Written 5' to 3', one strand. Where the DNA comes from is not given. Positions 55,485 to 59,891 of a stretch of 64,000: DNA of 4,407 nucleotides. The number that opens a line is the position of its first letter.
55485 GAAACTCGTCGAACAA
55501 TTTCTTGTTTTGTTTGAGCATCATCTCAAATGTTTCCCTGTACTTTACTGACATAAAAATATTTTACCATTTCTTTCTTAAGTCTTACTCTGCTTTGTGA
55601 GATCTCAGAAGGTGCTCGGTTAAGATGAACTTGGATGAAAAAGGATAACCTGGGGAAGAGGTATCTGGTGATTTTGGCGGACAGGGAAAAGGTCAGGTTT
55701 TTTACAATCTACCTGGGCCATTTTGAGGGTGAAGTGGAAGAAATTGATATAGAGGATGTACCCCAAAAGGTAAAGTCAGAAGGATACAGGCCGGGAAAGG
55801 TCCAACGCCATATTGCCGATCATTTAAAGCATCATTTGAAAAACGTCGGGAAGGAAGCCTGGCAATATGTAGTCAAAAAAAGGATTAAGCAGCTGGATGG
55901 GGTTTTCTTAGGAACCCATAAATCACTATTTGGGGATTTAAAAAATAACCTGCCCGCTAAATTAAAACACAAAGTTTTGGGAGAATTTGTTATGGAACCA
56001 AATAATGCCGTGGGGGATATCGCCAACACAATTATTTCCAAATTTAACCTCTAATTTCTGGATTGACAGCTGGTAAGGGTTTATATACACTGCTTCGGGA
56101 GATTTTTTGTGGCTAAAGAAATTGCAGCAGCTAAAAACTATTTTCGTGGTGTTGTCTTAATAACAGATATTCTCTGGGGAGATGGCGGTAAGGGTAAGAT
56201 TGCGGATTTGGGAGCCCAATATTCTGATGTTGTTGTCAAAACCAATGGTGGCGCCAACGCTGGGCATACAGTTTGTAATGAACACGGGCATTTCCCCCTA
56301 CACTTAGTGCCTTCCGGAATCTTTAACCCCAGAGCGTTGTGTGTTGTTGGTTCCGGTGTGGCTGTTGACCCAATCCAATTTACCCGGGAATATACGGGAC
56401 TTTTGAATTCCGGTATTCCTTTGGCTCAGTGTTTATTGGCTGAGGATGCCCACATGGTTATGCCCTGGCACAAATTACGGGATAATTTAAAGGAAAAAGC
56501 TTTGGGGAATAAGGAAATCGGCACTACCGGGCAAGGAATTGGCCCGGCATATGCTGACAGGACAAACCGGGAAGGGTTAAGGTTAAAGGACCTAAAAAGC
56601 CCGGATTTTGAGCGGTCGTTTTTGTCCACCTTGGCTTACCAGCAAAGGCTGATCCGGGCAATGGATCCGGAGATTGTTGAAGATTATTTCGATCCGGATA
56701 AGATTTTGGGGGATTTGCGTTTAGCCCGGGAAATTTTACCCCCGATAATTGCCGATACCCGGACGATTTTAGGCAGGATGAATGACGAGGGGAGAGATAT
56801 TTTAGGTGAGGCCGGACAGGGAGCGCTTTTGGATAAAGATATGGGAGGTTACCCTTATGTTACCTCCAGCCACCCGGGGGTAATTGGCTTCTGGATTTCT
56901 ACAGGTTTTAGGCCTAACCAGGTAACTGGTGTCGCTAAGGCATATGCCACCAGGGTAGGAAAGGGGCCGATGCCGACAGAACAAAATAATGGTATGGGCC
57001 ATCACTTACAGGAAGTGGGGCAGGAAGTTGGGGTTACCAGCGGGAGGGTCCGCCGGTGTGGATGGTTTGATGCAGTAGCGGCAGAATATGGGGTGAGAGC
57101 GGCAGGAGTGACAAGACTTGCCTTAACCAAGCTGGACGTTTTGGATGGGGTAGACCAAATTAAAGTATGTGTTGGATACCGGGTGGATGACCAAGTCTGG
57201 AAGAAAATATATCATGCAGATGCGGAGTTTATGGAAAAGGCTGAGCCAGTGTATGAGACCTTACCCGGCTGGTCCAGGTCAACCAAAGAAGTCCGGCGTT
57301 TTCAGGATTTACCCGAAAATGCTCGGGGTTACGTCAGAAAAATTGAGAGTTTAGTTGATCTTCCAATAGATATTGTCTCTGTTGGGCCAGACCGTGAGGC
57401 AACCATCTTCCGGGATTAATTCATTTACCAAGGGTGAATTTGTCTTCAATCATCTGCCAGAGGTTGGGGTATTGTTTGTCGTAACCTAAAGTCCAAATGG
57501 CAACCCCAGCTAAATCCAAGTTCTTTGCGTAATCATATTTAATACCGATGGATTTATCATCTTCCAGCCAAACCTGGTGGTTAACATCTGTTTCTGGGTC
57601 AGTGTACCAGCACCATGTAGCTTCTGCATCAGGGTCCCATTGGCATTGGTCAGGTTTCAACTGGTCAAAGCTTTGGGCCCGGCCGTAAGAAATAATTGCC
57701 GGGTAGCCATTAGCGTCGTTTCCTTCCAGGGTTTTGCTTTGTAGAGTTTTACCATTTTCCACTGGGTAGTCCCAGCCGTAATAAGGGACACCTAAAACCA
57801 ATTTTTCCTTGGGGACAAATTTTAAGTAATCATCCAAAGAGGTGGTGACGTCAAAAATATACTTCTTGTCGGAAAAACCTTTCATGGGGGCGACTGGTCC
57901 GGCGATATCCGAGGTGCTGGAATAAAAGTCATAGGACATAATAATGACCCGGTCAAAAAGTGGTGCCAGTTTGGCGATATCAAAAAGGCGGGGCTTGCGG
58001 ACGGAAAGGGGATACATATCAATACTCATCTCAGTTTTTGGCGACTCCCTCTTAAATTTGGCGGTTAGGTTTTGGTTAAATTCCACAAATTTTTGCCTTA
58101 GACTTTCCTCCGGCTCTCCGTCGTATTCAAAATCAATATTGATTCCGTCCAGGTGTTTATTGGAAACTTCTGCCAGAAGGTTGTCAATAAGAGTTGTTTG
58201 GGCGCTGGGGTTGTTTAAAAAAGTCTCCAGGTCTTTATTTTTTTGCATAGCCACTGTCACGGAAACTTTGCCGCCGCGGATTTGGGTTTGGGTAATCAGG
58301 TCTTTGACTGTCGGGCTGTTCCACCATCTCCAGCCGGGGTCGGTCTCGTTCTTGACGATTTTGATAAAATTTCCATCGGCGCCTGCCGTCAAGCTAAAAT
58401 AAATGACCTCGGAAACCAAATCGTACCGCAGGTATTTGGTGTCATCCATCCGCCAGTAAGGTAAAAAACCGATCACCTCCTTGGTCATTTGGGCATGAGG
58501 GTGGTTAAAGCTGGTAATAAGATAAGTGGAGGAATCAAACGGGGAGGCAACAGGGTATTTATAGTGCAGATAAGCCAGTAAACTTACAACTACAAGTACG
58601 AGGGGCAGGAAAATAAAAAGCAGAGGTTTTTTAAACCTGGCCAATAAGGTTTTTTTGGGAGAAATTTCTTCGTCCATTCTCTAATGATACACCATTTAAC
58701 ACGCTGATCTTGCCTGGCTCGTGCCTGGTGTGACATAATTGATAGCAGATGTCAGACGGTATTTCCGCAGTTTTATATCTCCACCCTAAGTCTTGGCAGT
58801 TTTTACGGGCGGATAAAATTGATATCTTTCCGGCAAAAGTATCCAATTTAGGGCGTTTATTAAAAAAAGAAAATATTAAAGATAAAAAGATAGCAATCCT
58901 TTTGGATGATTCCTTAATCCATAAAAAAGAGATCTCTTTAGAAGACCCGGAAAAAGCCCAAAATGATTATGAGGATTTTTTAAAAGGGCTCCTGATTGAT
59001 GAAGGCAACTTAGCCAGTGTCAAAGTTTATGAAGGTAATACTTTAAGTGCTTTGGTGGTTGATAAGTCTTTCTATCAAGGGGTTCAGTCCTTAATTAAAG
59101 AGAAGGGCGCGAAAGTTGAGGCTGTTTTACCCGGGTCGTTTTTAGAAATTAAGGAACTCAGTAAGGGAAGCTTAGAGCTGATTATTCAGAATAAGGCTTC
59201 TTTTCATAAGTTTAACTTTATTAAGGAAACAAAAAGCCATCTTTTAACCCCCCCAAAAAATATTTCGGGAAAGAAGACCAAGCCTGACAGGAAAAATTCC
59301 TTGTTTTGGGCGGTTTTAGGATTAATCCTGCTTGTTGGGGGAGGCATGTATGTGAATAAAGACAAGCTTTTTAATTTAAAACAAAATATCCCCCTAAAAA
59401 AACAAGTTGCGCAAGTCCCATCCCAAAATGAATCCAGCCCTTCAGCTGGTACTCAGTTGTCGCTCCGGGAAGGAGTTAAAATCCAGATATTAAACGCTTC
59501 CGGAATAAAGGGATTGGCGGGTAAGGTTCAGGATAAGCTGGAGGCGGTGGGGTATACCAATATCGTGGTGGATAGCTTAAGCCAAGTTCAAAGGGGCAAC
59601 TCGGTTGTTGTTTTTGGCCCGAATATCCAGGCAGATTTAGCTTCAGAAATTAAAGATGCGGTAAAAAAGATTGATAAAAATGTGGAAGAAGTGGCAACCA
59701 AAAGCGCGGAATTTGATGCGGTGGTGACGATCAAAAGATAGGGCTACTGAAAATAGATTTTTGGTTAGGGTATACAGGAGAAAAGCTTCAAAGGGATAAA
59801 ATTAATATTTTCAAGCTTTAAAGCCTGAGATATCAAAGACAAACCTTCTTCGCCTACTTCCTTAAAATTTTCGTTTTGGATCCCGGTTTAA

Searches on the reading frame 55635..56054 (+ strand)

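Call 110: search_protein_families(library=pfam, proteins=[window:55635-56054:+], max_evalue=0.00001)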
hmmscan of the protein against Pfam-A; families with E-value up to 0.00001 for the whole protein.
window:55635-56054:+ (139 aa): 1 family
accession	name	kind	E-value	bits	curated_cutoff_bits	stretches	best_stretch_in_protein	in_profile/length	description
PF18854.6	baeRF_family10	-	1.8e-12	48.2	27.1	1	8-124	14-129/143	Bacterial archaeo-eukaryotic release factor family 10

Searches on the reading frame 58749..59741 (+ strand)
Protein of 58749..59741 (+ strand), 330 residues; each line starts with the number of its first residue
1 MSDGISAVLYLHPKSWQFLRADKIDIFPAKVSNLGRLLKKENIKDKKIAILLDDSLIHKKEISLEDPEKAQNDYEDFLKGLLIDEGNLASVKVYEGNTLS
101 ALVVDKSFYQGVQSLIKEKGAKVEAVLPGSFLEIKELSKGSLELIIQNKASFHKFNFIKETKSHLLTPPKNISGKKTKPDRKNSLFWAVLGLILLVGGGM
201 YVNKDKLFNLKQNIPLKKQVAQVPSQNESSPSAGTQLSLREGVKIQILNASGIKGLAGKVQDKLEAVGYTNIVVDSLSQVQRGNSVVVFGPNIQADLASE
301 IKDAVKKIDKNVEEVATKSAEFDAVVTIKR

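Call 11: search_protein_families(library=pfam, proteins=[window:58749-59741:+], max_evalue=0.01)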
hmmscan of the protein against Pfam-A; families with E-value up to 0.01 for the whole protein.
window:58749-59741:+ (330 aa): 1 family
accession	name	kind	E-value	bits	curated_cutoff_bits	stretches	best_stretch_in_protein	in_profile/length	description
PF13399.11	LytR_C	-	3.2e-09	38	22.2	1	243-316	2-73/86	LytR cell envelope-related transcriptional attenuator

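Call 29: search_protein_families(library=phrogs, proteins=[window:58749-59741:+], max_evalue=0.1)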
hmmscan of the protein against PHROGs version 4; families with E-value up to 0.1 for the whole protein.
window:58749-59741:+ (330 aa): 1 family
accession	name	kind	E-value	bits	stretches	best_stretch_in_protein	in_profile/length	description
phrog_15334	-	unknown function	0.031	14.6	1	269-313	146-190/323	-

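Call 36: find_homologous_proteins(query=window:58749-59741:+)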
Query window:58749-59741:+ (330 aa): 1 proteins with E <= 0.001 among 4493 candidates.
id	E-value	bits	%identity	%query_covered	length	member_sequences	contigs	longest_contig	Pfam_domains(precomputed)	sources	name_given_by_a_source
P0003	1.5e-204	696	100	100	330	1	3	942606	PF13399.12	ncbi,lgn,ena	-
